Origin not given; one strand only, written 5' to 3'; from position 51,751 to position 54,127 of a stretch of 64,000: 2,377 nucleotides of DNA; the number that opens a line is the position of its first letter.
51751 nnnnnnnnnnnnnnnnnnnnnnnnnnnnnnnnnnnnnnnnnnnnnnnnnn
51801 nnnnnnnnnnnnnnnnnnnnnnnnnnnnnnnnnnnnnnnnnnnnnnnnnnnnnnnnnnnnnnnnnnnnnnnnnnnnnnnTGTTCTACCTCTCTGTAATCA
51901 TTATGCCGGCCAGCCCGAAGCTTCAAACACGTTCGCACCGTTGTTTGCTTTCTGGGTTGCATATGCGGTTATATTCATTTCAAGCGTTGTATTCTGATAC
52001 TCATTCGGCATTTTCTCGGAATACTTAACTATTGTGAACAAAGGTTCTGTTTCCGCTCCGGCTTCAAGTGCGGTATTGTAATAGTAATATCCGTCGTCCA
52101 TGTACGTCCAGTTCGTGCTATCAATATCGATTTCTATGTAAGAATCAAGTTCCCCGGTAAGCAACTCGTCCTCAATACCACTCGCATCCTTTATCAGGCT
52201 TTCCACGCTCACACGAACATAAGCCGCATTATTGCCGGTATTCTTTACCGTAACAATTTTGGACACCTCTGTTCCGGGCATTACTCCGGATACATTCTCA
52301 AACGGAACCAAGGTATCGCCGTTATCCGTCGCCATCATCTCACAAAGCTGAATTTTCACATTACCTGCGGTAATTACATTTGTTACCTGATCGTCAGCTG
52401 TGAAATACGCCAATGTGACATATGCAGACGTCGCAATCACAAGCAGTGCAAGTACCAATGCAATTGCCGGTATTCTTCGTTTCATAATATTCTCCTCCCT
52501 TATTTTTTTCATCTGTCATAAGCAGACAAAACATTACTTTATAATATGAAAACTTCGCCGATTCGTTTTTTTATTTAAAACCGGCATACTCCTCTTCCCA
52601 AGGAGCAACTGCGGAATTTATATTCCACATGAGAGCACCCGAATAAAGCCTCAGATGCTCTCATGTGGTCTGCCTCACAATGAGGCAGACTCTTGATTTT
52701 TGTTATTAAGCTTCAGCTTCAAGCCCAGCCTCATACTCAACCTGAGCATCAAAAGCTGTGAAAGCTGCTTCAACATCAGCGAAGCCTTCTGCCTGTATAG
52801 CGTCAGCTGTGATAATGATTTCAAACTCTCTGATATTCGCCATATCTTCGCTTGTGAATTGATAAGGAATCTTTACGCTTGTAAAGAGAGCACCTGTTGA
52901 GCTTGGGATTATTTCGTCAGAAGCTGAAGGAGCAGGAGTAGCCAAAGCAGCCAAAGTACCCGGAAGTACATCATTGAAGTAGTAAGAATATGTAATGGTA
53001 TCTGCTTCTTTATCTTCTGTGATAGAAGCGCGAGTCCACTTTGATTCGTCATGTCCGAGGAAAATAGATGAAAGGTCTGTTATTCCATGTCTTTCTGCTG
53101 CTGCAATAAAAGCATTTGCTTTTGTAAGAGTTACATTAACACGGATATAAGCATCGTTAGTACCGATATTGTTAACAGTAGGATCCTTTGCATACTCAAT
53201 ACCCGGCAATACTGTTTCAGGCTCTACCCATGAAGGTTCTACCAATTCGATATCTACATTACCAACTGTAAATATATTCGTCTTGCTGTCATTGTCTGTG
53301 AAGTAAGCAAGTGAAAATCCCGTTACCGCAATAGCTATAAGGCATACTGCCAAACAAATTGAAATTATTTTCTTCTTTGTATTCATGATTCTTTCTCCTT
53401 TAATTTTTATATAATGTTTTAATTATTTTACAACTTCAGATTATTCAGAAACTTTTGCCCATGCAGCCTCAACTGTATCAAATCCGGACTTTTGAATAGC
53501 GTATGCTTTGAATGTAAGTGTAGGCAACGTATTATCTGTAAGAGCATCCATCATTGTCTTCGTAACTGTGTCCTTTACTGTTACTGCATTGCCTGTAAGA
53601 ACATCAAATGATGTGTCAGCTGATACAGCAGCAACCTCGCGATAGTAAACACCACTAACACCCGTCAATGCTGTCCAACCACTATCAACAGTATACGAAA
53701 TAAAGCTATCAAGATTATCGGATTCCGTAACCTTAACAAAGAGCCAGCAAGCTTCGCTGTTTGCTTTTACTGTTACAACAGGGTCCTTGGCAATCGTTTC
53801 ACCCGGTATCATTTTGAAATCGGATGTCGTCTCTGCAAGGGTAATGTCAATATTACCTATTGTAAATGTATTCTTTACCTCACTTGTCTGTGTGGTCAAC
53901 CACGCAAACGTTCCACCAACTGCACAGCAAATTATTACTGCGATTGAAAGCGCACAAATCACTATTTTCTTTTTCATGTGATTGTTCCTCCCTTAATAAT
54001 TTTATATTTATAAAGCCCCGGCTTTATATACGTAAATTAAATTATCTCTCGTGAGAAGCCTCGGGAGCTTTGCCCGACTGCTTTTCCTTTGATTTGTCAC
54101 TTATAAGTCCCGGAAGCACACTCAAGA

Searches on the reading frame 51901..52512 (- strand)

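Call 8: search_protein_families(library=pfam, proteins=[window:51901-52512:-], max_evalue=0.01)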
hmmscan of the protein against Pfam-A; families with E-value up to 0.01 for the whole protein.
window:51901-52512:- (203 aa): 2 families
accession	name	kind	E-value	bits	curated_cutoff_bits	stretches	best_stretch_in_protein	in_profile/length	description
PF12389.13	Peptidase_M73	-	0.0048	17.2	22.5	0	17-110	8-92/196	Camelysin metallo-endopeptidase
PF22074.2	Cep192_D5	-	0.0049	16.9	27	1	73-102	14-43/178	Cep192 domain 5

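Call 10: search_protein_families(library=ncbifam, proteins=[window:51901-52512:-], max_evalue=0.01)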
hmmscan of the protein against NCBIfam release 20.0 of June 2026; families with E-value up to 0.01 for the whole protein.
window:51901-52512:- (203 aa): 3 families
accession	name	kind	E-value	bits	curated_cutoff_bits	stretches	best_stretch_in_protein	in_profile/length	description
TIGR04090.1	exp_by_SipW_IV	subfamily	6.5e-11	42.4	60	2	16-105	6-80/241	BsaA family SipW-dependent biofilm matrix protein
TIGR04088.1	cognate_SipW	domain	0.00011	22.3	19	1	18-52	3-34/34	SipW-dependent-type signal peptide-containing protein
NF046073.1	UpsA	equivalog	0.0055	16.9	130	0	45-105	61-120/136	pilin subunit UpsA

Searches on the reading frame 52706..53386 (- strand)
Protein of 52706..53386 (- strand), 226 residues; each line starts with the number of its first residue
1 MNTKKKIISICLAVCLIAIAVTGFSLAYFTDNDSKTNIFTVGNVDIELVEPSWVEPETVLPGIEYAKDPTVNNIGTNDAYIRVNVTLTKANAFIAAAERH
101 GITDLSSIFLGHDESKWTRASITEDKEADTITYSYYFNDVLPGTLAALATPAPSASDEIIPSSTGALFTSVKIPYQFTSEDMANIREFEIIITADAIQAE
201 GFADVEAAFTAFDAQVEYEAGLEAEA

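Call 8: search_protein_families(library=pfam, proteins=[window:52706-53386:-], max_evalue=0.01)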
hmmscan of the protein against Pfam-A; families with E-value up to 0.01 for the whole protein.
window:52706-53386:- (226 aa): 1 family
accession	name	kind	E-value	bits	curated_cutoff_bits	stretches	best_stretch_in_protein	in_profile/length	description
PF12389.13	Peptidase_M73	-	5.8e-06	26.7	22.5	1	5-79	4-78/196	Camelysin metallo-endopeptidase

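Call 10: search_protein_families(library=ncbifam, proteins=[window:52706-53386:-], max_evalue=0.01)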
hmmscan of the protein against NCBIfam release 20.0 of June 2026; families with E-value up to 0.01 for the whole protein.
window:52706-53386:- (226 aa): 2 families
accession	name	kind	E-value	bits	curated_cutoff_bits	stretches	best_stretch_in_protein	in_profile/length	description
TIGR04090.1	exp_by_SipW_IV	subfamily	2.7e-08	33.9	60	1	12-86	6-79/241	BsaA family SipW-dependent biofilm matrix protein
TIGR04088.1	cognate_SipW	domain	1.2e-06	28.4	19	1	12-44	2-34/34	SipW-dependent-type signal peptide-containing protein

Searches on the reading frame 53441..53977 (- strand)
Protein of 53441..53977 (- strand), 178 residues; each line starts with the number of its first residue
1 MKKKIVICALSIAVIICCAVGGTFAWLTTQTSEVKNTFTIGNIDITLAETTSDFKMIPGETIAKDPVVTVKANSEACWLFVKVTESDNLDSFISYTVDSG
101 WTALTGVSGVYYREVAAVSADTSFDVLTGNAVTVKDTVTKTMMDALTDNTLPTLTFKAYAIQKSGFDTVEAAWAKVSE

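Call 8: search_protein_families(library=pfam, proteins=[window:53441-53977:-], max_evalue=0.01)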
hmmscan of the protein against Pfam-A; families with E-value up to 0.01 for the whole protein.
window:53441-53977:- (178 aa): 1 family
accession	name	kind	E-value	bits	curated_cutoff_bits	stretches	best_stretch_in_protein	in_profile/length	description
PF12389.13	Peptidase_M73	-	1.2e-05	25.7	22.5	1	1-65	2-67/196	Camelysin metallo-endopeptidase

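Call 10: search_protein_families(library=ncbifam, proteins=[window:53441-53977:-], max_evalue=0.01)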
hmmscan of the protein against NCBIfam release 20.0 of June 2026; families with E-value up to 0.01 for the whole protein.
window:53441-53977:- (178 aa): 1 family
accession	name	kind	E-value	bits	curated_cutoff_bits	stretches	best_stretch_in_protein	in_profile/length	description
NF050055.1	SerProtHtrAMycob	equivalog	0.005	15.8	800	1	3-75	149-223/502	serine protease HtrA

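Call 14: find_homologous_proteins(query=window:53441-53977:-)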
Query window:53441-53977:- (178 aa): 4000 proteins with E <= 0.001 among 4128 candidates; the best 120 are listed.
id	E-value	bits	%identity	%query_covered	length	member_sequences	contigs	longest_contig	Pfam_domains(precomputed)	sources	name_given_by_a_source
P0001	1.3e-107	375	100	100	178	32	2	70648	PF12389.14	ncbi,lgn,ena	-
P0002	8.7e-106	369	98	100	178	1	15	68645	-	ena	-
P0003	1.7e-105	368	97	100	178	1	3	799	-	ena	-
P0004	2.5e-105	368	97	100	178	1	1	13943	-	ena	-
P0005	2.5e-105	368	97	100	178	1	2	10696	-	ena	-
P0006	3.6e-105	367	97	100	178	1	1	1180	-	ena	-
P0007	3.9e-105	367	97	100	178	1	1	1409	-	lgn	-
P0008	4.0e-105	367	97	100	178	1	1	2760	-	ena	-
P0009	4.1e-105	367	97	100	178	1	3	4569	PF12389.14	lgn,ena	-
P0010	5.7e-105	366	97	100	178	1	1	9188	-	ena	-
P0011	1.2e-104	365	97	100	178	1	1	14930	-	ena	-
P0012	1.3e-104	365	97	100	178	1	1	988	-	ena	-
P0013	1.6e-104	365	97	100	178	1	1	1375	-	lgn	-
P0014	1.2e-98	346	92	100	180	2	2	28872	-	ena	-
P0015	1.9e-98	345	93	99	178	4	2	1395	PF12389.14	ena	-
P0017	2.4e-93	329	89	99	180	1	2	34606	-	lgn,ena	-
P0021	6.8e-72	259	69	97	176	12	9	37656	-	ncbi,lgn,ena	-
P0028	1.3e-70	255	70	97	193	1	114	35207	-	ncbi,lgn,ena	-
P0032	2.7e-70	254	69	100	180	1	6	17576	-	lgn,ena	-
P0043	9.8e-69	249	69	99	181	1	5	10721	-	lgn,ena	-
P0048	1.4e-68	248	66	100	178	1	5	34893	PF12389.14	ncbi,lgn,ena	-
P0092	1.8e-66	241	65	99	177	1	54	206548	-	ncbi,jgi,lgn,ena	jgi:predicted ribosomally synthesized peptide with SipW-like signal peptide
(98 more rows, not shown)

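Call 16: find_encoding_contigs(protein=P0028, flank=5000, max_places=3)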
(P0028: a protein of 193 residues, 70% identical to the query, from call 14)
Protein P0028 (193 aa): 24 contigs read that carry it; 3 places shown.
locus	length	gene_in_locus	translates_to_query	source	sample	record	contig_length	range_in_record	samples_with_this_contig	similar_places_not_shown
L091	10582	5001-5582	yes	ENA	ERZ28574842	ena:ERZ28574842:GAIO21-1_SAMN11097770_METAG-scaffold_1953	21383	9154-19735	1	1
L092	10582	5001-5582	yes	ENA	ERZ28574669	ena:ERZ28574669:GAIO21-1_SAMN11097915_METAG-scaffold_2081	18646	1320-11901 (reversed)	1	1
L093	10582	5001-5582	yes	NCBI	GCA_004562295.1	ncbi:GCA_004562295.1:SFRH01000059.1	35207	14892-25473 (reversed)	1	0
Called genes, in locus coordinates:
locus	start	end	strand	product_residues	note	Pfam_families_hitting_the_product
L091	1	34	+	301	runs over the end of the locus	PF02653:BPD_transp_2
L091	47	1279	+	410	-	PF02653:BPD_transp_2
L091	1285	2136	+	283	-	PF13476:AAA_23 (weak), PF00005:ABC_tran, PF13304:AAA_21 (faint), PF12399:BCA_ABC_TP_C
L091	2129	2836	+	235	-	PF00005:ABC_tran, PF13304:AAA_21 (faint)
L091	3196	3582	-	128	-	PF12844:HTH_19 (weak), PF13560:HTH_31 (weak), PF01381:HTH_3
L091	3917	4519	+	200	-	PF10502:Peptidase_S26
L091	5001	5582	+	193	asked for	-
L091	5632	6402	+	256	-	-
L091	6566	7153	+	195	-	-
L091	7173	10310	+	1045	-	PF00092:VWA, PF13519:VWA_2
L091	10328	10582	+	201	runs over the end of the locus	-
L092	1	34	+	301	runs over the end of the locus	PF02653:BPD_transp_2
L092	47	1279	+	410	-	PF02653:BPD_transp_2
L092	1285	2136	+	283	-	PF13476:AAA_23 (weak), PF00005:ABC_tran, PF13304:AAA_21 (faint), PF12399:BCA_ABC_TP_C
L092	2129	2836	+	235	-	PF00005:ABC_tran, PF13304:AAA_21 (faint)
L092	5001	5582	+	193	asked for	-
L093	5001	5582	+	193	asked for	-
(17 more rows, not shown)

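Call 17: find_encoding_contigs(protein=P0092, flank=5000, max_places=3)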
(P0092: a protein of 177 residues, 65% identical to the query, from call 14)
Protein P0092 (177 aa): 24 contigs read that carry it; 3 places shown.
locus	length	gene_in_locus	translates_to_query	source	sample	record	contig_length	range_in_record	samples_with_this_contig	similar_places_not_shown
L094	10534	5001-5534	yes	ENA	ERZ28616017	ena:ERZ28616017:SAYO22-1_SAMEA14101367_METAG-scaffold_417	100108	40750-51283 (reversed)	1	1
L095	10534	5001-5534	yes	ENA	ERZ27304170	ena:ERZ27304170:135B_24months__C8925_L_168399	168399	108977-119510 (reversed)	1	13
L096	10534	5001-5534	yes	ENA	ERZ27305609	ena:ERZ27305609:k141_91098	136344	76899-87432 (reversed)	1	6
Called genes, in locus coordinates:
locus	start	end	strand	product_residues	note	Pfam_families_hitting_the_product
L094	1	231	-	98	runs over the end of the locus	PF16316:DUF4956 (weak)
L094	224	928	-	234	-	PF09359:VTC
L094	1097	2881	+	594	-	PF14262:Cthe_2159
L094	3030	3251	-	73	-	PF01381:HTH_3 (weak), PF13443:HTH_26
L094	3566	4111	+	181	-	PF10502:Peptidase_S26 (weak)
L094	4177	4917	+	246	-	-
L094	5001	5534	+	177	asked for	-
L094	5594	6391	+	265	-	-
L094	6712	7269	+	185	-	-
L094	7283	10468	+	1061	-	PF00092:VWA (faint), PF13519:VWA_2 (faint)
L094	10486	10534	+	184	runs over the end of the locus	-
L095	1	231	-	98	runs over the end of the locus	PF16316:DUF4956 (weak)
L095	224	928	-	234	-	PF09359:VTC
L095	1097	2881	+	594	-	PF14262:Cthe_2159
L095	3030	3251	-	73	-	PF01381:HTH_3 (weak), PF13443:HTH_26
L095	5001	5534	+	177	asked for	-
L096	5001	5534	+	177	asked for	-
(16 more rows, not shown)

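Call 18: find_encoding_contigs(protein=P0021, flank=5000, max_places=3)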
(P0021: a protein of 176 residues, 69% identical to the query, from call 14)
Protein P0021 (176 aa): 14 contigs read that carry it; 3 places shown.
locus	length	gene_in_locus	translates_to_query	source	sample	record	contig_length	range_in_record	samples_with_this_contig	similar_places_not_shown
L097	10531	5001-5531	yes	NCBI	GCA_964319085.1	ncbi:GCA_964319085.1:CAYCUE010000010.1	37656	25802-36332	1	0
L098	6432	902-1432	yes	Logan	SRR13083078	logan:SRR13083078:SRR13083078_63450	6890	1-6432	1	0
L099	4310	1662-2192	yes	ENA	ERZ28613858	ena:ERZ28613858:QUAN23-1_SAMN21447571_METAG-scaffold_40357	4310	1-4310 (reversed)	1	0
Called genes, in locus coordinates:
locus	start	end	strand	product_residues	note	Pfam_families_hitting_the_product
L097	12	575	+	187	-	PF13560:HTH_31, PF01381:HTH_3, PF12844:HTH_19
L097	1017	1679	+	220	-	PF10668:Phage_terminase (weak)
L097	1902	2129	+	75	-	PF13275:S4_2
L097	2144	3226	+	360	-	PF02463:SMC_N, PF13175:AAA_15, PF13476:AAA_23, PF13555:AAA_29 (weak), PF13304:AAA_21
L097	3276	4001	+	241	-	PF01182:Glucosamine_iso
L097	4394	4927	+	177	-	PF10502:Peptidase_S26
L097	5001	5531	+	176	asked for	-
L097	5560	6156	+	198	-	PF12389:Peptidase_M73 (weak)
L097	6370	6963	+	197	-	-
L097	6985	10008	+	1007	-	PF09479:Flg_new, PF19407:DUF5979 (weak)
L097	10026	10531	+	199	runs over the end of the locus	-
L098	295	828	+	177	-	PF10502:Peptidase_S26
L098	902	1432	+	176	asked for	-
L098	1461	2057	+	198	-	PF12389:Peptidase_M73 (weak)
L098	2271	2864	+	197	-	-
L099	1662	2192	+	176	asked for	-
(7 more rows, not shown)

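Call 38: find_encoding_contigs(protein=P0032, flank=4000, max_places=2)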
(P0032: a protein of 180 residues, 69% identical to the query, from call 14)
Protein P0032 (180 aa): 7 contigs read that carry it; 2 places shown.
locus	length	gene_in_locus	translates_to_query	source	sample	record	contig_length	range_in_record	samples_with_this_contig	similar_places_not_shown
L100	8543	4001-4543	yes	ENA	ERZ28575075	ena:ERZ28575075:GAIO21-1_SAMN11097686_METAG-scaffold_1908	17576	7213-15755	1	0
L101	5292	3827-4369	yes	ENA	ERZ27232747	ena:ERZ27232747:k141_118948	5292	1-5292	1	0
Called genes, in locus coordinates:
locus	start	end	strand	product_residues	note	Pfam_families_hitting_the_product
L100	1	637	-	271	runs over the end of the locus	PF00528:BPD_transp_1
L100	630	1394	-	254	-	PF00005:ABC_tran, PF13304:AAA_21 (faint)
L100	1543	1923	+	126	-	PF01042:Ribonuc_L-PSP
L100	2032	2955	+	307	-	PF01569:PAP2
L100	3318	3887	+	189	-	PF10502:Peptidase_S26 (weak)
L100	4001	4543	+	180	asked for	-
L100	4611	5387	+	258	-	PF12389:Peptidase_M73 (weak)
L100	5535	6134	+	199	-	-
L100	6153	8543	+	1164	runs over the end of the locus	PF00092:VWA (faint), PF13519:VWA_2 (faint)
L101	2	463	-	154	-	?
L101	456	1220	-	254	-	PF00005:ABC_tran, PF13304:AAA_21 (faint)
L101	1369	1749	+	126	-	PF01042:Ribonuc_L-PSP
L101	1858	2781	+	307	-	PF01569:PAP2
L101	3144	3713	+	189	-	PF10502:Peptidase_S26 (weak)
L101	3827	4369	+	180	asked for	-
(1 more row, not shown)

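Call 39: find_encoding_contigs(protein=P0043, flank=4000, max_places=2)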
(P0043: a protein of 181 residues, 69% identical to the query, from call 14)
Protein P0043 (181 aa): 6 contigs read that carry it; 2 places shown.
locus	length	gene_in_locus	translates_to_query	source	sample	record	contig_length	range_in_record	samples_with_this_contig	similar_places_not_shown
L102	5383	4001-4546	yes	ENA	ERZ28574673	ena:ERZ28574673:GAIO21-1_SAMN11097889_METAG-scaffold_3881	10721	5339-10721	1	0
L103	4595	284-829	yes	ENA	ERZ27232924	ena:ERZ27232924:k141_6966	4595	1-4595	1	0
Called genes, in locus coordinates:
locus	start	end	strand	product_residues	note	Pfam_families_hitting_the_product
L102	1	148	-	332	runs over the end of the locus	PF13379:NMT1_2, PF09084:NMT1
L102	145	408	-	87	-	PF00528:BPD_transp_1 (weak)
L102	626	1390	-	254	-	PF00005:ABC_tran, PF13304:AAA_21 (faint)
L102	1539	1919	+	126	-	PF01042:Ribonuc_L-PSP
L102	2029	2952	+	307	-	PF01569:PAP2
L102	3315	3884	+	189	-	PF10502:Peptidase_S26 (weak)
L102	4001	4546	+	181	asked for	-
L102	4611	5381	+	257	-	?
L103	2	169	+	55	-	?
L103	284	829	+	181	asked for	-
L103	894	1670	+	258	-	PF12389:Peptidase_M73 (weak)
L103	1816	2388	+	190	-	-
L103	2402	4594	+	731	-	?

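Call 40: find_encoding_contigs(protein=P0048, flank=4000, max_places=2)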
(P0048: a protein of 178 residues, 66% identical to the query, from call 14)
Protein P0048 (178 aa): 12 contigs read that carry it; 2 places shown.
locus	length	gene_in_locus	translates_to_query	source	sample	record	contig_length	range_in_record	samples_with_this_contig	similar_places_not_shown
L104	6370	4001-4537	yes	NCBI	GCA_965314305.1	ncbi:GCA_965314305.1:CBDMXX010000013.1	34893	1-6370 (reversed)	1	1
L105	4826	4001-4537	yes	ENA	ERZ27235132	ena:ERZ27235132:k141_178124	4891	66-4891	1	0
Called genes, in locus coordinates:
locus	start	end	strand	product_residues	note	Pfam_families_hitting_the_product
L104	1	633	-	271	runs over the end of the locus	PF00528:BPD_transp_1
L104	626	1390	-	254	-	PF00005:ABC_tran, PF13304:AAA_21 (faint)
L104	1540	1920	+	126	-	PF01042:Ribonuc_L-PSP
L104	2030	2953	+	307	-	PF01569:PAP2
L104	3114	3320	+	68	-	-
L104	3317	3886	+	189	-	PF10502:Peptidase_S26 (weak)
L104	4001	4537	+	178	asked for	PF12389:Peptidase_M73 (faint)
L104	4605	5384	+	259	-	PF12389:Peptidase_M73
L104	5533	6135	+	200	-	-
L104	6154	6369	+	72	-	?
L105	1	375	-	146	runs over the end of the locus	?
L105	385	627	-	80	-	-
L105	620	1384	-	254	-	PF00005:ABC_tran, PF13304:AAA_21 (faint)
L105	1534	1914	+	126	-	PF01042:Ribonuc_L-PSP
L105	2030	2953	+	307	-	PF01569:PAP2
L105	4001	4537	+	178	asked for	PF12389:Peptidase_M73 (faint)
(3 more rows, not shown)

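Call 41: find_encoding_contigs(protein=P0017, flank=4000, max_places=2)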
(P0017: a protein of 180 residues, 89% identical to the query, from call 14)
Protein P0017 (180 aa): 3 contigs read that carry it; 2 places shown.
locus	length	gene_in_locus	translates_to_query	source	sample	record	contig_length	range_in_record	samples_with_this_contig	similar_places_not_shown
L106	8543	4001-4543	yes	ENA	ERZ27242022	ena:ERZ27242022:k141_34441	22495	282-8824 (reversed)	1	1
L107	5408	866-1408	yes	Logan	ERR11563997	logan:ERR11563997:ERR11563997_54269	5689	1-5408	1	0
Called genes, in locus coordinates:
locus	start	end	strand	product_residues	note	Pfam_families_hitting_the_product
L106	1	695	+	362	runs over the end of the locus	-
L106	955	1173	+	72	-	PF13275:S4_2, PF01479:S4 (weak)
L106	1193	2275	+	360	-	PF02463:SMC_N, PF13175:AAA_15, PF13476:AAA_23, PF13555:AAA_29 (weak), PF13304:AAA_21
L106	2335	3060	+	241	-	PF01182:Glucosamine_iso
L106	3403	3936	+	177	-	PF10502:Peptidase_S26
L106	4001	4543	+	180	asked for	-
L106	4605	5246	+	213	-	-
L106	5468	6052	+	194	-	-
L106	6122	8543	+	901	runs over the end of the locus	?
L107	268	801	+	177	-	PF10502:Peptidase_S26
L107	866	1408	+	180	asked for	-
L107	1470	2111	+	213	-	-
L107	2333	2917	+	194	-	-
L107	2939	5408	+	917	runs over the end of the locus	?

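Call 60: search_solved_structures(query=window:53441-53977:-, max_evalue=1)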
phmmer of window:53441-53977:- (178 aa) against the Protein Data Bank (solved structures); distinct sequences matched with E-value up to 1: 2.
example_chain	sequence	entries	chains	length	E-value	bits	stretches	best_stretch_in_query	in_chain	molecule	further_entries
2o42_A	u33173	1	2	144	0.52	13.6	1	123-164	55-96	M11L protein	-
2jbx_A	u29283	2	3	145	0.52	13.6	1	123-164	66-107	M11L PROTEIN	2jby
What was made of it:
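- Tried and rejected: Solved structures: a sequence search for the first TasA-like protein found nothing meaningful (call 60).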

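Call 74: predict_structure(alignment_id=A5)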
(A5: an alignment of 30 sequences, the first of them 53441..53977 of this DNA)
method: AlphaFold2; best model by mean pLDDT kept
length: 178 residues; sequences in the alignment: 30
mean_pLDDT: 77.7   pTM: 0.71
mean pLDDT of the five models: 77.7, 75.5, 75.1, 74.7, 72.0
residues with pLDDT >= 90: 74; 70-90: 59; 50-70: 8; < 50: 37
segments of 3 or more residues with pLDDT < 50: 1-4, 8-11, 13-40
pLDDT, mean of each block of 10 residues (from residue 1): 45 45 29 38 74 72 88 90 92 94 97 95 95 89 86 89 91 90
secondary structure, 60 per line:
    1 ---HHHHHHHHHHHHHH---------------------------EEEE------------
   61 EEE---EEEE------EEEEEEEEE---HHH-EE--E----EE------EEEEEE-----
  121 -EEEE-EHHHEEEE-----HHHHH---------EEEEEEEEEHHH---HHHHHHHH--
elements in order: H4-17 E45-48 E61-63 E67-70 E77-85 E110-115 E122-125 E131-134 H140-144 E154-162 H169-176
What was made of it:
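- On TasA / camelysin / BsaA fibre proteins: The model has pLDDT 77.7 (call 74).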

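Call 77: fold_search(model_id=the predicted structure, library=pdb)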
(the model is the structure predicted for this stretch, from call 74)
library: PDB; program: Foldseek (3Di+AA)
matches with E <= 10: 1023; with E <= 0.001: 0
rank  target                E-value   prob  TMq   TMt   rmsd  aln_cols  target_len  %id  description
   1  9ifr                  5.7e-03  0.97  0.30  0.38   6.1       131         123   20  CLIPPER domain from the Gram-negative fibrillar adhesin "B9T28_05395 (released 2025-11-26)
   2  7ueg_A                6.7e-03  0.91  0.31  0.31  17.4       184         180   10  Cryo-EM of bundling pili from Pyrobaculum calidifontis (released 2022-06-29)
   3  9h8b_A0               1.0e-02  0.94  0.34  0.38  19.8       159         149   12  Ex vivo cannulae fiber structure of Pyrodictium abyssi (released 2024-12-18)
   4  3hrz_B                1.3e-02  0.25  0.19  0.15  19.0       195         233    9  Cobra Venom Factor (CVF) in complex with human factor B (released 2009-07-07)
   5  4f8l                  1.6e-02  0.91  0.32  0.38  12.2       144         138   14  X-ray structure of PsaA from Yersinia pestis, in complex with galactose and AEBSF (released 2013-05-22)
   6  4f8o_A                2.4e-02  0.89  0.33  0.40  12.4       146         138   14  X-ray structure of PsaA from Yersinia pestis, in complex with lactose and AEBSF (released 2013-05-22)
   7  5ln4_A                2.9e-02  0.84  0.31  0.39  12.4       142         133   13  Crystal structure of self-complemented PsaA, the major subunit of pH 6 antigen from Yersinia pests, in complex with ch (released 2016-08-24)
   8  4f8n                  2.9e-02  0.77  0.31  0.37  11.1       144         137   12  X-ray structure of PsaA from Yersinia pestis, in complex with galactose and phosphate choline (released 2013-05-22)
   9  5nrk_A                3.1e-02  0.85  0.28  0.32   5.5       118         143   14  Crystal structure of the sixth cohesin from Acetivibrio cellulolyticus' scaffoldin B in complex with Cel5 dockerin S15 (released 2018-01-31)
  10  3jyb_A                3.3e-02  0.66  0.24  0.30   9.8       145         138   10  Crystal Structure of the RetS periplasmic domain (released 2010-02-16)
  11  9bab                  3.3e-02  0.57  0.30  0.34  22.6       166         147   13  Cryo-EM of Hyper2 tube, ~27 nm diameter (released 2025-04-09)
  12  4y2l_B                3.5e-02  0.75  0.32  0.37   8.8       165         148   14  Structure of CFA/I pili major subunit CfaB trimer (released 2016-08-10)
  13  5nrm_A                3.9e-02  0.84  0.27  0.32   6.5       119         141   13  Crystal structure of the sixth cohesin from Acetivibrio cellulolyticus' scaffoldin B in complex with Cel5 dockerin S51 (released 2018-01-31)
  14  3frp_G                4.1e-02  0.57  0.28  0.25  14.4       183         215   10  Crystal Structure of Cobra Venom Factor, a Co-factor for C3- and C5 convertase CVFBb (released 2009-04-28)
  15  2xbz_A                4.3e-02  0.57  0.21  0.27   9.3       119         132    9  Multiple oligomeric forms of the Pseudomonas aeruginosa RetS sensor domain modulate accessibility to the ligand-bindin (released 2010-06-30)
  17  8aur_A                5.3e-02  0.63  0.34  0.27  18.7       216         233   13  Cryo-EM structure of a TasA fibre (released 2022-11-30)
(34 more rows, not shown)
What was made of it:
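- On TasA / camelysin / BsaA fibre proteins: The weak top hits include archaeal bundling pili 7ueg, cannulae, PsaA, CFA/I and the TasA fibre 8aur, with TM scores around 0.3 (call 77).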
